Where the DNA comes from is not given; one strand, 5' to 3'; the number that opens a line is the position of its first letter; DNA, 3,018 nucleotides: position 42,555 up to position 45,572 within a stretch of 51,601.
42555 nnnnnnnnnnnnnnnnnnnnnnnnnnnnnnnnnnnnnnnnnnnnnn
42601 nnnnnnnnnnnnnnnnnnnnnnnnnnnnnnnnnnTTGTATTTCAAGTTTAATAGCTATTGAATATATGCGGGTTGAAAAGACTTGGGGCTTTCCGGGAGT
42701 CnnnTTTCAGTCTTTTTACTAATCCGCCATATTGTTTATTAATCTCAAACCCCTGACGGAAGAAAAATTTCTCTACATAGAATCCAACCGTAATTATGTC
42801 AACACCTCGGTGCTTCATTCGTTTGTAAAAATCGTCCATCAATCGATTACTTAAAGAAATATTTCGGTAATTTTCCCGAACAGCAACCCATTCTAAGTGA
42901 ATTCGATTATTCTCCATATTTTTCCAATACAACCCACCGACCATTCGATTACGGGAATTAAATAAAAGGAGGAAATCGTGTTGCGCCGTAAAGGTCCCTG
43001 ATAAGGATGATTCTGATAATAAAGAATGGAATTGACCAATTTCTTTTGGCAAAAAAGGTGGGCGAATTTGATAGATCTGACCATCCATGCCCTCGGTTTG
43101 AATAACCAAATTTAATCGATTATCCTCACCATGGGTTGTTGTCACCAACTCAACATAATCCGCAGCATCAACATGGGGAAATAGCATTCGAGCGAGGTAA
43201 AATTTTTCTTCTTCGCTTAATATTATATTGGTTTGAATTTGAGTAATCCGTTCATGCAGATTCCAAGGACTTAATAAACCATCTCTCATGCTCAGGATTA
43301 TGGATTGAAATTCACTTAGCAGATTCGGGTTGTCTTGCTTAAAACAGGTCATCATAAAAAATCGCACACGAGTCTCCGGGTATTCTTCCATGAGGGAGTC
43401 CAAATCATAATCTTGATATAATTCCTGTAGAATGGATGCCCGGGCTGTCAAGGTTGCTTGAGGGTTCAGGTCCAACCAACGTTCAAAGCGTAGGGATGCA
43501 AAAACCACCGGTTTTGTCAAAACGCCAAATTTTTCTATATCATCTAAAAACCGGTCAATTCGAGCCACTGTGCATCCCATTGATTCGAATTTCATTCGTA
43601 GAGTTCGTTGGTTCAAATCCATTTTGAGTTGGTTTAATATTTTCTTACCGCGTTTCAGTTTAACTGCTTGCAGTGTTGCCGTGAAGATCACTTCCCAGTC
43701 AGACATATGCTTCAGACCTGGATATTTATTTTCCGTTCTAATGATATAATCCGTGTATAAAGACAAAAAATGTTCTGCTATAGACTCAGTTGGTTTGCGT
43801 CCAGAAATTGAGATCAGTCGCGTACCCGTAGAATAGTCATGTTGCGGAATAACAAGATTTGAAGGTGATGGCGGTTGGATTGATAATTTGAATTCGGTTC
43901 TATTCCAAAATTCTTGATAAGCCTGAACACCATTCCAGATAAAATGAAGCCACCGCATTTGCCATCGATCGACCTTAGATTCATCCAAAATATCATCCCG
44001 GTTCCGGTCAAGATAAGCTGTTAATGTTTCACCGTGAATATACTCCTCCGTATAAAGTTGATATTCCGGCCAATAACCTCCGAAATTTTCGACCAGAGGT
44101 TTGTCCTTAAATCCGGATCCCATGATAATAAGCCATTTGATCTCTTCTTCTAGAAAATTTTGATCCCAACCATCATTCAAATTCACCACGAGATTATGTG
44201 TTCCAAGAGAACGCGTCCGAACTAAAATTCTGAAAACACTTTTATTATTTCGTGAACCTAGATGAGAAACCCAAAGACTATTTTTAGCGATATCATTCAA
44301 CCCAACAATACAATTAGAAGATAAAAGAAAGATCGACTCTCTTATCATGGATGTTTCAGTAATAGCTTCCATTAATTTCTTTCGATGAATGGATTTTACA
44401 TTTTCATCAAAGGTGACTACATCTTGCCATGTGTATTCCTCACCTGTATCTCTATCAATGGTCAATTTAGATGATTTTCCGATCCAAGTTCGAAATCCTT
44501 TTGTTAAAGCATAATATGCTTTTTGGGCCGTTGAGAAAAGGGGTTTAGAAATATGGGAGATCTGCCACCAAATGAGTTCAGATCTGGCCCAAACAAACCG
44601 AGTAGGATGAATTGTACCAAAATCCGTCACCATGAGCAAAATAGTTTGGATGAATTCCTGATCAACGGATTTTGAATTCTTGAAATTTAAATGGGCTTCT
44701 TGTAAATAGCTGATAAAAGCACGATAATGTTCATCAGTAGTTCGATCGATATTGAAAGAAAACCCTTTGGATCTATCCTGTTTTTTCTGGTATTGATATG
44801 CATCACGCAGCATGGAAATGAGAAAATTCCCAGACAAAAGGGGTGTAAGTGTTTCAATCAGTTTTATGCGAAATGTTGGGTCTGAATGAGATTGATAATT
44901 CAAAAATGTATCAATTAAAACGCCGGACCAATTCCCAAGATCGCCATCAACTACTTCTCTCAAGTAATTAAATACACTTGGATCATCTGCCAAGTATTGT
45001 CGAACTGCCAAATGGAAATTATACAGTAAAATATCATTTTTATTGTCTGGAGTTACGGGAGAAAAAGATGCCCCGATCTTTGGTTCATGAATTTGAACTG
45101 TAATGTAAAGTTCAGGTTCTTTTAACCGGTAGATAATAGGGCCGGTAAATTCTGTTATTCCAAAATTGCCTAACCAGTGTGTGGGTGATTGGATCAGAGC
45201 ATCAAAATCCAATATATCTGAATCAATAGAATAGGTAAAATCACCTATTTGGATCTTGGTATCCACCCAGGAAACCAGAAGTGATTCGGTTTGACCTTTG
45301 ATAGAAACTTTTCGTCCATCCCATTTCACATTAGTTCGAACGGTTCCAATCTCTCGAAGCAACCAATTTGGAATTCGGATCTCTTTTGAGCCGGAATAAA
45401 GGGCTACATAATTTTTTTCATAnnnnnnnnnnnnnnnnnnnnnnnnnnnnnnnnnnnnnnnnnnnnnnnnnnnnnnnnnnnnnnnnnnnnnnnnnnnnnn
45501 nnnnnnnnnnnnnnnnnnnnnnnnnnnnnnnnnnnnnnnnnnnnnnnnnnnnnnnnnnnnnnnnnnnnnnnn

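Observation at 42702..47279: Giant 1525-aa acyl-AMP ligase ... GNAT fusion with an unassigned central region of about 770 aa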

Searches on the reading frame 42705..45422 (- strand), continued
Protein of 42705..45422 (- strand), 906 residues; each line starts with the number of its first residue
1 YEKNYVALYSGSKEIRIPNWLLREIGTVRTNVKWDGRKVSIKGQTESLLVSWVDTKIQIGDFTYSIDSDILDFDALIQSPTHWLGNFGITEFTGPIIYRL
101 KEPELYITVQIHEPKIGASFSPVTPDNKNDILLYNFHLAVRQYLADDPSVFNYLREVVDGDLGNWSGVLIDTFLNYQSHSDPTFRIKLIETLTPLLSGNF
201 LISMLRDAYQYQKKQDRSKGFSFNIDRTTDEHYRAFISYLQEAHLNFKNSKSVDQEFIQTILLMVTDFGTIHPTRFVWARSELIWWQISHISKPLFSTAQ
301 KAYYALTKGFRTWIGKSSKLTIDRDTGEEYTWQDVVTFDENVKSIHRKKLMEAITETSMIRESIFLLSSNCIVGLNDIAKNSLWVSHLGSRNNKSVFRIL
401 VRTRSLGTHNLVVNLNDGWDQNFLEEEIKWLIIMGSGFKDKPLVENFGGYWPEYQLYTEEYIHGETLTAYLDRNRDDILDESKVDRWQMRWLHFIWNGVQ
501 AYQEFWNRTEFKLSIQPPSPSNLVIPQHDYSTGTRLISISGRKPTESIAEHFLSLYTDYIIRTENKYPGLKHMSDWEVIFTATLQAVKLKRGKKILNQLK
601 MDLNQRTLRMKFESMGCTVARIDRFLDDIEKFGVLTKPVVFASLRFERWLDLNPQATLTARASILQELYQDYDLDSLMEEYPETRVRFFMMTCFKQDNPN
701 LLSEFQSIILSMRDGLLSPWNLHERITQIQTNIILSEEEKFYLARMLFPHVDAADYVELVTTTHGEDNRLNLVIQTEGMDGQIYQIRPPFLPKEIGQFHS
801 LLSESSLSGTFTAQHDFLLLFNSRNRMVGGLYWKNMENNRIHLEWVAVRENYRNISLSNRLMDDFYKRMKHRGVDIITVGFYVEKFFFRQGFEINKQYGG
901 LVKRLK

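Call 39: search_solved_structures(query=A2, max_evalue=10, show_alignments=2)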
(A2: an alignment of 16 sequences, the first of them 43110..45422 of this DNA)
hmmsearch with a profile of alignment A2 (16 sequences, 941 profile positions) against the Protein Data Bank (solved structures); distinct sequences matched with E-value up to 10: 104 (the best 60 are shown).
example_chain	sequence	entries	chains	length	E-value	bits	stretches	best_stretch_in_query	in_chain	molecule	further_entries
1qst_A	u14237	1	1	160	6.2e-09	37.7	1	846-932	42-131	TGCN5 HISTONE ACETYL TRANSFERASE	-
1q2c_A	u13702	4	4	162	6.4e-09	37.6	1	846-932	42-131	histone acetyltransferase GCN5 | TGCN5 HISTONE ACETYL TRANSFERASE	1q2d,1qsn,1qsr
1m1d_A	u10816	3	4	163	6.5e-09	37.6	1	846-932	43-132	TGCN5 HISTONE ACETYL TRANSFERASE | HAT A1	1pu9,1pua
5gcn_A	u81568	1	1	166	6.8e-09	37.5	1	846-932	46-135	HISTONE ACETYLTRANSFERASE GCN5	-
5i0c_A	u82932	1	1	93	7.9e-05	24.1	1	845-914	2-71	Uncharacterized protein YjdJ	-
3d8p_A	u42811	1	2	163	0.00016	23.1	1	850-927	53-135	acetyltransferase of GNAT family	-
1r57_A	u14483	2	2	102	0.00024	22.5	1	849-924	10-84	conserved hypothetical protein | Acetyltransferase, GNAT family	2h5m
4rs2_A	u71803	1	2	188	0.0005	21.4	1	853-931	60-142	Predicted acyltransferase with acyl-CoA N-acyltransferase domain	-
3fb3_A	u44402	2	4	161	0.0033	18.7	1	872-932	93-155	N-acetyltransferase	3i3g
9mgt_A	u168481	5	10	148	0.0046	18.2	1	839-909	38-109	Aminoglycoside N-acetyltransferase AAC(3)-XI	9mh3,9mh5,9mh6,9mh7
5jph_A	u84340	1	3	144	0.0053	18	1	850-913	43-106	Acetyltransferase SACOL1063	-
5jq4_A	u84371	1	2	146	0.0054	18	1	850-913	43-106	Acetyltransferase SACOL1063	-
4jxq_A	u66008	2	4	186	0.0056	18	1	852-911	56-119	Acetyltransferase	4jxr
7dai_A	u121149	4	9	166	0.0089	17.3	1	858-932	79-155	Serotonin N-acetyltransferase 1, chloroplastic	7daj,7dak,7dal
6k5m_A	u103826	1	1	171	0.0095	17.2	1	858-932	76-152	Serotonin N-acetyltransferase 1, chloroplastic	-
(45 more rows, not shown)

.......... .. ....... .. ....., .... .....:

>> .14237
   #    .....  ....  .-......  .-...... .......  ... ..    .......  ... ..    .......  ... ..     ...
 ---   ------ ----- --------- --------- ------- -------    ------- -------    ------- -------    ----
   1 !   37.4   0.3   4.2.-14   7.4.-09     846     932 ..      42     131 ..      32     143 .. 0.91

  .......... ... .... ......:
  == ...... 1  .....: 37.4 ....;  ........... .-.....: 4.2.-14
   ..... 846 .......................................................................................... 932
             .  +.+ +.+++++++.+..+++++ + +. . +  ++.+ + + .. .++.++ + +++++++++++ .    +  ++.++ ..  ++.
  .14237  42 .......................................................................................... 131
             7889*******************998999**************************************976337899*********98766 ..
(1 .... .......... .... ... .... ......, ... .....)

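Call 48: find_encoding_contigs(protein=P0194, flank=7000, max_places=1)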
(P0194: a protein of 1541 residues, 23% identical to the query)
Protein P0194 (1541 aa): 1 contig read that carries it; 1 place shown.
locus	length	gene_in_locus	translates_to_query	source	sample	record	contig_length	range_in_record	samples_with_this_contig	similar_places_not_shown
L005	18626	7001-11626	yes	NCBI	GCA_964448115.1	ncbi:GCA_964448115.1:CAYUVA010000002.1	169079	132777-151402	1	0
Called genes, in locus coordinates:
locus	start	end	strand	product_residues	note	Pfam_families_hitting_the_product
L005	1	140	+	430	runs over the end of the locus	PF00374:NiFeSe_Hases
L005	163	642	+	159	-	PF01750:HycI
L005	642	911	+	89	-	PF01155:HypA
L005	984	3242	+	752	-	PF00708:Acylphosphatase, PF07503:zf-HYPF, PF01300:Sua5_yciO_yrdC, PF17788:HypF_C, PF00814:TsaD (faint), PF22521:HypF_C_2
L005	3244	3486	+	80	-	PF01455:HupF_HypC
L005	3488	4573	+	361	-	PF01924:HypD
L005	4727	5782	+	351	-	PF00586:AIRS, PF02769:AIRS_C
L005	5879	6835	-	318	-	-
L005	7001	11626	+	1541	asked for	PF00501:AMP-binding, PF23562:AMP-binding_C_3, PF00583:Acetyltransf_1 (weak), PF13508:Acetyltransf_7 (weak)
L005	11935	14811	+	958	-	-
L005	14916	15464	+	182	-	PF09721:Exosortase_EpsH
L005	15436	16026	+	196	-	-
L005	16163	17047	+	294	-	PF00701:DHDPS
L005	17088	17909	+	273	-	PF01113:DapB_N, PF05173:DapB_C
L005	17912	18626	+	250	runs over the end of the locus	PF01784:DUF34_NIF3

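Call 49: find_encoding_contigs(protein=P0248, flank=7000, max_places=1)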
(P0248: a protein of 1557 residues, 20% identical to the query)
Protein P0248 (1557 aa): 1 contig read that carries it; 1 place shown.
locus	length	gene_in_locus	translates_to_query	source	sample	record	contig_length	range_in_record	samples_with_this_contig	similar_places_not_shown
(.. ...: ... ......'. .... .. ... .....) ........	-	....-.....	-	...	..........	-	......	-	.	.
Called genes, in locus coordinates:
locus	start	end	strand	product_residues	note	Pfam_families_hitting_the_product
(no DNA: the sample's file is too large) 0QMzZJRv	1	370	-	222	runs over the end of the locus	PF13424:TPR_12 (faint), PF14559:TPR_19 (faint), PF00515:TPR_1 (faint), PF07719:TPR_2 (faint), PF13174:TPR_6 (faint), PF13181:TPR_8 (faint), PF13428:TPR_14 (faint), PF13432:TPR_16 (faint)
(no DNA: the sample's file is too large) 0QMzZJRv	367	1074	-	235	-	PF13424:TPR_12 (faint), PF13428:TPR_14 (faint), PF13432:TPR_16 (faint), PF07719:TPR_2 (faint), PF13174:TPR_6 (faint), PF14559:TPR_19 (faint)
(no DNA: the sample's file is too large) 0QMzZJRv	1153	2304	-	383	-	-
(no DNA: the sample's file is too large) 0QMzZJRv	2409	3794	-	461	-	PF13424:TPR_12 (faint), PF13432:TPR_16, PF14559:TPR_19 (faint)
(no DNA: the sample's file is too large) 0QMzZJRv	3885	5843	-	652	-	PF01590:GAF, PF01966:HD (faint), PF13487:HD_5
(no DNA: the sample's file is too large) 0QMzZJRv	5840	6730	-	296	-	PF02401:LYTB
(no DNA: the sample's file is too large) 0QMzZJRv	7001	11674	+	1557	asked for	PF00501:AMP-binding, PF23562:AMP-binding_C_3, PF00583:Acetyltransf_1, PF13508:Acetyltransf_7 (faint), PF13673:Acetyltransf_10 (weak)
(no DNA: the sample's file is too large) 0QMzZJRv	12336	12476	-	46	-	-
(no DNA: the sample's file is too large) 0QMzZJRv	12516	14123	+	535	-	PF00884:Sulfatase, PF01663:Phosphodiest (weak), PF16347:SGSH_C (weak)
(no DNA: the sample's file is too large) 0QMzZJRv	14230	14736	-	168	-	PF01584:CheW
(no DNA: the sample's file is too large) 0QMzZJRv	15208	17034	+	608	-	PF02310:B12-binding (weak), PF04055:Radical_SAM, PF13282:DUF4070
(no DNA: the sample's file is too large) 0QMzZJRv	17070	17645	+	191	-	PF01966:HD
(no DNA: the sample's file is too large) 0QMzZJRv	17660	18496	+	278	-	PF05448:AXE1 (faint), PF00756:Esterase (faint), PF01738:DLH (faint), PF00561:Abhydrolase_1 (weak), PF12697:Abhydrolase_6, PF00326:Peptidase_S9, PF20434:BD-FAE (weak), PF12146:Hydrolase_4 (weak), +1 more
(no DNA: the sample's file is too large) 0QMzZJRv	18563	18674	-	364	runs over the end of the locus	PF02574:S-methyl_trans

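Call 50: find_encoding_contigs(protein=P0144, flank=7000, max_places=1)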
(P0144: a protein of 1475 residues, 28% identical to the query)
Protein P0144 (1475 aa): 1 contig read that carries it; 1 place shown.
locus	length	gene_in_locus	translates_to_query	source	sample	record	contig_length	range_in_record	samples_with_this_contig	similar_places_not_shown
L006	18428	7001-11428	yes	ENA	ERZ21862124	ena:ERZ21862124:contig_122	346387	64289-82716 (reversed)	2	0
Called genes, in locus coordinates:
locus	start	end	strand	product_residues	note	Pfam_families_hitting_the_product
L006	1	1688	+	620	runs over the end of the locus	-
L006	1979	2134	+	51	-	-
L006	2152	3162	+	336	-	-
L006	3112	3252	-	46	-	-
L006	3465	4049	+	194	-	PF02985:HEAT (faint), PF13513:HEAT_EZ (faint), PF03130:HEAT_PBS (faint), PF13646:HEAT_2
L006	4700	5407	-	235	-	PF00072:Response_reg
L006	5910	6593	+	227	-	-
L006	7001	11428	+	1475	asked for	PF00501:AMP-binding, PF23562:AMP-binding_C_3, PF00583:Acetyltransf_1 (weak)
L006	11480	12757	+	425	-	PF00285:Citrate_synt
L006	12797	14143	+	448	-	PF25323:6TM_PilS, PF00512:HisKA (weak), PF02518:HATPase_c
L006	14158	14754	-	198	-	PF07638:Sigma70_ECF (weak), PF04542:Sigma70_r2, PF08281:Sigma70_r4_2, PF04545:Sigma70_r4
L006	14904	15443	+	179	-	PF04542:Sigma70_r2, PF08281:Sigma70_r4_2 (weak)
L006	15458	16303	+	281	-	-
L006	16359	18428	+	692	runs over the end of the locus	PF00805:Pentapeptide, PF00805:Pentapeptide, PF13599:Pentapeptide_4, PF00805:Pentapeptide, PF13599:Pentapeptide_4, PF00805:Pentapeptide, PF13599:Pentapeptide_4, PF00805:Pentapeptide, +8 more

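Call 51: find_encoding_contigs(protein=P0201, flank=7000, max_places=1)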
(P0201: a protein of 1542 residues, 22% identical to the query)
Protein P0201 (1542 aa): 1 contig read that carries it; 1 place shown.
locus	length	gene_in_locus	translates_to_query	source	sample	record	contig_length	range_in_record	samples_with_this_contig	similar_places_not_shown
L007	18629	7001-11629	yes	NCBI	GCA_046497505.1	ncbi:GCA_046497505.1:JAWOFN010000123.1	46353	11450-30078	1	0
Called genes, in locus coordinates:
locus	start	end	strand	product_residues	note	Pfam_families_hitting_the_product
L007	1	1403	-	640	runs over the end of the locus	PF02129:Peptidase_S15, PF08530:PepX_C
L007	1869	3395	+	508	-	PF14821:Thr_synth_N, PF00291:PALP, PF24857:THR4_C (weak)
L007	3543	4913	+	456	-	PF18195:GatD_N, PF00710:Asparaginase, PF17763:Asparaginase_C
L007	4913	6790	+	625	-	PF02934:GatB_N, PF02938:GAD, PF02637:GatB_Yqey (weak)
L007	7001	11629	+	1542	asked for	PF00501:AMP-binding, PF23562:AMP-binding_C_3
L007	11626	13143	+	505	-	PF03553:Na_H_antiporter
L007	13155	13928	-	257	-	PF12146:Hydrolase_4 (weak), PF00561:Abhydrolase_1 (faint), PF12697:Abhydrolase_6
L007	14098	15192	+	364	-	PF18854:baeRF_family10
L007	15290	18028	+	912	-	PF00246:Peptidase_M14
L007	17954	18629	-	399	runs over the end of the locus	PF13487:HD_5, PF01966:HD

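Call 52: find_related_loci(query=A1, collection=genome_contigs, flank=9000)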
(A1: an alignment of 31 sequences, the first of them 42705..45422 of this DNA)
Query A1 (906 aa) in genome_contigs; peptide patterns used: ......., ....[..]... (x = any residue, [..] = any of these).
598 stretches matched a pattern (row limit reached: there are more); 446 encode a relative of the query (tblastn E <= 1e-3); the best 80 are kept; 80 distinct loci.
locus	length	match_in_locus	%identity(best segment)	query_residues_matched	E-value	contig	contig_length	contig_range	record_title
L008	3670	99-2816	96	1-906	0e+0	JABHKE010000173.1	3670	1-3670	MAG: Candidatus Neomarinimicrobiota bacterium isolate SI037S2_bin13 k141_458491, whole genome shotgun sequence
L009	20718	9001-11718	94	1-906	0e+0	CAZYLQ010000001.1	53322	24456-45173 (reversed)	MAG TPA_asm: uncultured bacterium isolate SRP092902_co1_314 genome assembly, contig: NODE_563_length_53322_cov_10.128917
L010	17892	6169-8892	94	1-906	0e+0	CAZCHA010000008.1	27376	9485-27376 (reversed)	MAG TPA_asm: uncultured bacterium isolate SRP077602_co11_4 genome assembly, contig: NODE_1512_length_27376_cov_38.989056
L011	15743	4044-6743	72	1-900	0e+0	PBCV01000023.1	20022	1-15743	MAG: Candidatus Neomarinimicrobiota bacterium isolate SP3971 69492, whole genome shotgun sequence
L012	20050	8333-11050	67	1-906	0e+0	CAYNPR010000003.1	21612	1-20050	MAG TPA_asm: uncultured bacterium isolate binchicken_co201_27 genome assembly, contig: NODE_2441_length_21612_cov_6.8744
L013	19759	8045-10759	61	1-905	0e+0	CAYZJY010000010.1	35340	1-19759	MAG TPA_asm: uncultured bacterium isolate SRP077602_co4_634 genome assembly, contig: NODE_1848_length_35340_cov_7.875046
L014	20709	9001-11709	63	1-903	0e+0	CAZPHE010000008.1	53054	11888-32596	MAG TPA_asm: uncultured bacterium isolate SRP077602_co3_673 genome assembly, contig: NODE_494_length_53054_cov_5.883771,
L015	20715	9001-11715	62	1-903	0e+0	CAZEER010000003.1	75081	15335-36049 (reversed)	MAG TPA_asm: uncultured bacterium isolate SRP077602_co3_785 genome assembly, contig: NODE_211_length_75081_cov_8.489097,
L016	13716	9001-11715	62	1-903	0e+0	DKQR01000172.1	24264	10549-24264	MAG TPA_asm: Candidatus Marinimicrobia bacterium UBA7303 UBA7303_contig_24688, whole genome shotgun sequence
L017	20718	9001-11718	60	1-905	0e+0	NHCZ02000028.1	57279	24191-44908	MAG: bacterium TMED46 isolate TMED46 100183, whole genome shotgun sequence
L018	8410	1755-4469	58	1-905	0e+0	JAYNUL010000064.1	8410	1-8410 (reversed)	MAG: Candidatus Neomarinimicrobiota bacterium isolate 139536_S27_metabat_bins_2.tsv.030_sub NODE_6719_length_8410_cov_9.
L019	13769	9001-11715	59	1-905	0e+0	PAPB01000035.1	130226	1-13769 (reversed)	MAG: Candidatus Neomarinimicrobiota bacterium isolate SP173 MHASMcontig_1599136, whole genome shotgun sequence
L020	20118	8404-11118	57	1-905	0e+0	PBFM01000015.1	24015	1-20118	MAG: Candidatus Neomarinimicrobiota bacterium isolate SP3097 77309, whole genome shotgun sequence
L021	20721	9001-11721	57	1-905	0e+0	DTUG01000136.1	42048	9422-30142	MAG TPA_asm: Candidatus Neomarinimicrobiota bacterium isolate UWMA-0099 NODE_298_length_42048_cov_6.867549, whole genome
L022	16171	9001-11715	56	1-905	0e+0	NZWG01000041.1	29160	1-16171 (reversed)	MAG: Candidatus Neomarinimicrobiota bacterium isolate NAT52 21887, whole genome shotgun sequence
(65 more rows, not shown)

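Call 63: search_protein_families(library=pfam, alignment_id=A5, max_evalue=0.00001)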
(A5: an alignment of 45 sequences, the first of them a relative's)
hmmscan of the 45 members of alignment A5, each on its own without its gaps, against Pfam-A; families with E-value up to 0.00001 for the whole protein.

A. member 1, L006:11480-12757:+ (425 aa): 1 family
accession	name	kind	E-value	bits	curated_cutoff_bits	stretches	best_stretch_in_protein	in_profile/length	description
PF00285.26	Citrate_synt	-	2.1e-93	313.6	27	1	42-412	1-357/357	Citrate synthase, C-terminal domain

B. families by the number of members that match (of 45 scanned): 69 families (the first 25 are shown)
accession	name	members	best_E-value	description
PF01053.26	Cys_Met_Meta_PP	4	4.2e-151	Cys/Met metabolism PLP-dependent enzyme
PF07517.20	SecA_DEAD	4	1.5e-123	SecA DEAD-like domain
PF21090.3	P-loop_SecA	4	2.9e-83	SecA P-loop domain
PF07516.18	SecA_SW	4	3.3e-70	SecA Wing and Scaffold domain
PF01043.26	SecA_PP_bind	4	1.7e-28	SecA preprotein cross-linking domain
PF00270.35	DEAD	3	2.6e-06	DEAD/DEAH box helicase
PF00285.26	Citrate_synt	2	9.5e-133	Citrate synthase, C-terminal domain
PF07724.20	AAA_2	2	2.3e-70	AAA domain (Cdc48 subfamily)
PF07992.20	Pyr_redox_2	2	9.2e-51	Pyridine nucleotide-disulphide oxidoreductase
PF00291.31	PALP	2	9.2e-44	Pyridoxal-phosphate dependent enzyme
PF10431.15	ClpB_D2-small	2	4.9e-26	C-terminal, D2-small domain, of ClpB protein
PF13738.12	Pyr_redox_3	2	3.9e-20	Pyridine nucleotide-disulphide oxidoreductase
PF07728.20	AAA_5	2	6.4e-20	AAA domain (dynein-related subfamily)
PF00070.33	Pyr_redox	2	2.1e-17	Pyridine nucleotide-disulphide oxidoreductase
PF18962.6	Por_Secre_tail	2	3e-11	Secretion system C-terminal sorting domain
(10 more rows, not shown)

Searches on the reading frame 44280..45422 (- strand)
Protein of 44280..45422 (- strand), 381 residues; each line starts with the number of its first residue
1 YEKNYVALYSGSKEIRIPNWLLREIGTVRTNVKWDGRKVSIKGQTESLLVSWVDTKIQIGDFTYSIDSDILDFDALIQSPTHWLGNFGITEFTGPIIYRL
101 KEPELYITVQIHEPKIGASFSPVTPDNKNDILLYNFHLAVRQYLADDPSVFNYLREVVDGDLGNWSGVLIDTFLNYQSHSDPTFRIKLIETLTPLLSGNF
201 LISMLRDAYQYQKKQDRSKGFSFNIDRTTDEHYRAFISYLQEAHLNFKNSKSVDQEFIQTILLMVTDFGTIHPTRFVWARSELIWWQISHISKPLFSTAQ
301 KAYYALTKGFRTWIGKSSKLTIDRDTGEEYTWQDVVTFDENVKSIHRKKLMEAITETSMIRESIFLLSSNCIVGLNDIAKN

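Call 45: predict_structure(alignment_id=A4)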
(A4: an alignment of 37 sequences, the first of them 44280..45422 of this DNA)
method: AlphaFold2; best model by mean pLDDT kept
length: 381 residues; sequences in the alignment: 37
mean_pLDDT: 90.0   pTM: 0.83
mean pLDDT of the five models: 90.0, 90.0, 89.7, 89.0, 84.7
residues with pLDDT >= 90: 257; 70-90: 104; 50-70: 19; < 50: 1
segments of 3 or more residues with pLDDT < 50: none
pLDDT, mean of each block of 10 residues (from residue 1): 84 95 92 96 92 93 93 94 92 90 88 68 60 90 90 91 91 88 94 96 96 91 95 98 87 89 97 93 96 96 95 85 92 90 93 84 83 84 76
secondary structure, 60 per line:
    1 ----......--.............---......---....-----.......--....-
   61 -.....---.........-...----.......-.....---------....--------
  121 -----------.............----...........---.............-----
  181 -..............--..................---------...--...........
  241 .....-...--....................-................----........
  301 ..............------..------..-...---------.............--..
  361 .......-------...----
elements in order: E5-10 E13-18 H19-25 E32-34 E38-41 E47-53 E56-59 E62-66 E70-72 H73-78 H87-93 H95-99 E109-112 H132-144 H149-159 H163-175 H182-195 H198-215 H230-245 H252-271 H273-288 H293-314 H344-356 H359-367

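Call 47: fold_search(model_id=the predicted structure, library=pdb)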
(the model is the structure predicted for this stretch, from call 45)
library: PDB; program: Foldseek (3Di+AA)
matches with E <= 10: 894; with E <= 0.001: 0
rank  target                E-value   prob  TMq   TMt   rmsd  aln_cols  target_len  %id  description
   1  5wfx_A                3.8e-02  0.77  0.17  0.25  13.1       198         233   13  Structural basis for the interaction of 14-3-3beta with Tricarboxylic Acid Cycle intermediate Malate (released 2018-05-16)
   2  6f09_P                4.8e-02  0.82  0.18  0.26  15.0       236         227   12  Binary complex of 14-3-3 zeta with ubiquitin specific protease 8 (USP8) pSer718 peptide (released 2018-03-07)
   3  5d2d_A                4.8e-02  0.66  0.17  0.23  12.4       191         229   12  Crystal structure of human 14-3-3 zeta in complex with CFTR R-domain peptide pS753-pS768 (released 2016-03-16)
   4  7nnd_A                5.1e-02  0.77  0.18  0.25  15.0       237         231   13  Crystal structure of 14-3-3 sigma in complex with 13mer Amot-p130 peptide and fragment 09 (released 2022-01-12)
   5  6yr6_A                5.6e-02  0.60  0.17  0.23  13.1       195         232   13  14-3-3 sigma in complex with hDM2-186 peptide (released 2021-11-03)
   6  5k7v_A                5.6e-02  0.35  0.13  0.15  20.5       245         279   12  Computational Design of Self-Assembling Cyclic Protein Homooligomers (released 2017-04-12)
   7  6rx2_A                6.1e-02  0.69  0.18  0.26  13.1       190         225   15  Fragment AZ-005 binding at the p53pT387/14-3-3 sigma interface (released 2020-06-17)
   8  4dat_A                6.1e-02  0.41  0.14  0.20  14.4       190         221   12  Structure of 14-3-3 sigma in complex with PADI6 14-3-3 binding motif II (released 2012-06-13)
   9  5btv_A                6.1e-02  0.38  0.14  0.20  13.2       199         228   16  Crystal structure of human 14-3-3 sigma in complex with a Tau-protein peptide surrounding pS324 (released 2016-07-20)
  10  9jgl_A                6.8e-02  0.66  0.19  0.25  12.5       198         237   14  Crystal Structure of 14-3-3 sigma in complex with a phosphoserine peptide from MEX3B (released 2025-09-10)
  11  7az1_A                6.8e-02  0.41  0.14  0.20  16.4       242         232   12  14-3-3 sigma with Pin1 binding site pS72 and covalently bound LvD1013 (released 2021-06-16)
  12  7bnq_D                7.1e-02  0.72  0.19  0.28  14.8       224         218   12  Lateral-closed conformation of the lid-locked BAM complex (BamA E435C S665C, BamBDCE) by cryoEM (released 2021-06-02)
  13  8qdv_E                7.5e-02  0.72  0.18  0.26  12.4       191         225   13  Structure of 14-3-3 zeta delta C with the bivalent tau-pS214-pS324 peptide (released 2024-09-11)
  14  8adm_A                7.5e-02  0.54  0.16  0.22  12.2       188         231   14  Ternary complex of 14-3-3 sigma, Usp8pS718 phosphopeptide and small molecule stabilizer (released 2023-04-26)
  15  5yqg_B                7.8e-02  0.63  0.18  0.25  12.7       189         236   12  The structure of 14-3-3 and pNumb peptide (released 2018-02-07)
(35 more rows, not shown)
